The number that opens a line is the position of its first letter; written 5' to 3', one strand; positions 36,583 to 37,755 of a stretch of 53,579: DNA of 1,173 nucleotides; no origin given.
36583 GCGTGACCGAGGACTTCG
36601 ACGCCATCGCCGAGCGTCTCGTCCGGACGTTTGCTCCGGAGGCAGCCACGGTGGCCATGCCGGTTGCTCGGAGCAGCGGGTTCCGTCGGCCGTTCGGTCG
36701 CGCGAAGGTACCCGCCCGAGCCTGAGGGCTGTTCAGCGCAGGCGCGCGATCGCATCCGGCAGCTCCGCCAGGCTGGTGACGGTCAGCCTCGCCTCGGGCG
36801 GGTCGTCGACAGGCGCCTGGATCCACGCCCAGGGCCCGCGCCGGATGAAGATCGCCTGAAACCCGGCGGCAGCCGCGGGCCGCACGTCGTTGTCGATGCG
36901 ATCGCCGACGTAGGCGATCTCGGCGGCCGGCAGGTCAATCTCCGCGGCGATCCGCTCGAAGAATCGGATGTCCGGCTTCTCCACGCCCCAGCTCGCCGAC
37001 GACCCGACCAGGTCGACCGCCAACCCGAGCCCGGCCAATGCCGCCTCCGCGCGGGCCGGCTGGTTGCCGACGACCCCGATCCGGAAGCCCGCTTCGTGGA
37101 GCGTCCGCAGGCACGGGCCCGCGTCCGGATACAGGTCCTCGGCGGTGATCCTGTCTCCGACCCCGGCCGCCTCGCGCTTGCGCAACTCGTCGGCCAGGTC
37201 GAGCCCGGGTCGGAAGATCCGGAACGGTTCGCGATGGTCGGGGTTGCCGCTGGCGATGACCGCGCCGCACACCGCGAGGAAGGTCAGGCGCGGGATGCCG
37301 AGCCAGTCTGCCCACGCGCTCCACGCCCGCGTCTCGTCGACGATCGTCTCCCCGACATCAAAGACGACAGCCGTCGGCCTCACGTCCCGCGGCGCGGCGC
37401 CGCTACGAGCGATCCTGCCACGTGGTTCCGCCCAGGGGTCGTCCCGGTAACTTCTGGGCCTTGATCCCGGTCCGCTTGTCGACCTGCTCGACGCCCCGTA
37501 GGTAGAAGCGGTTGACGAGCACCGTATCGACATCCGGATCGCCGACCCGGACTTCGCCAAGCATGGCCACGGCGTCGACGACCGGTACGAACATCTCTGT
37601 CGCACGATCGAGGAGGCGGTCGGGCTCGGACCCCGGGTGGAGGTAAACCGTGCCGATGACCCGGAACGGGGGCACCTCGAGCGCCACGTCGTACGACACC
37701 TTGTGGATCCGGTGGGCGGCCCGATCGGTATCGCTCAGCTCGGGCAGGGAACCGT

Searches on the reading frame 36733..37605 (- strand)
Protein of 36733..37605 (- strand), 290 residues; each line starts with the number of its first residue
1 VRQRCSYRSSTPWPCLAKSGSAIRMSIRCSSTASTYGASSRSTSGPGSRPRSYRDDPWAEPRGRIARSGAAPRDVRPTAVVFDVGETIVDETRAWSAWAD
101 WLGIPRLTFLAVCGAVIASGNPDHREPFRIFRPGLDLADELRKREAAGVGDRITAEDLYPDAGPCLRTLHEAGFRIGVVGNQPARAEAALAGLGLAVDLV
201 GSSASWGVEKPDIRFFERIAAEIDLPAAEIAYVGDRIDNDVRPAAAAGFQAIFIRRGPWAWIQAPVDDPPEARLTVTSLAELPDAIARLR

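Call 51: search_protein_families(library=pfam, proteins=[window:36733-37605:-], max_evalue=0.00001)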
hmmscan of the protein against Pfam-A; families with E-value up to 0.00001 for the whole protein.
window:36733-37605:- (290 aa): 3 families
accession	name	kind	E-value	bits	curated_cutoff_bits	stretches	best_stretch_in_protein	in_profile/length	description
PF00702.32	Hydrolase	-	2e-15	58.1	26.4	1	79-248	3-191/191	haloacid dehalogenase-like hydrolase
PF13242.12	Hydrolase_like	-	5.8e-09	36.2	22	1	209-257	3-51/75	HAD-hyrolase-like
PF13419.12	HAD_2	-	2.9e-08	34.5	23.8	1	156-253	78-177/178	Haloacid dehalogenase-like hydrolase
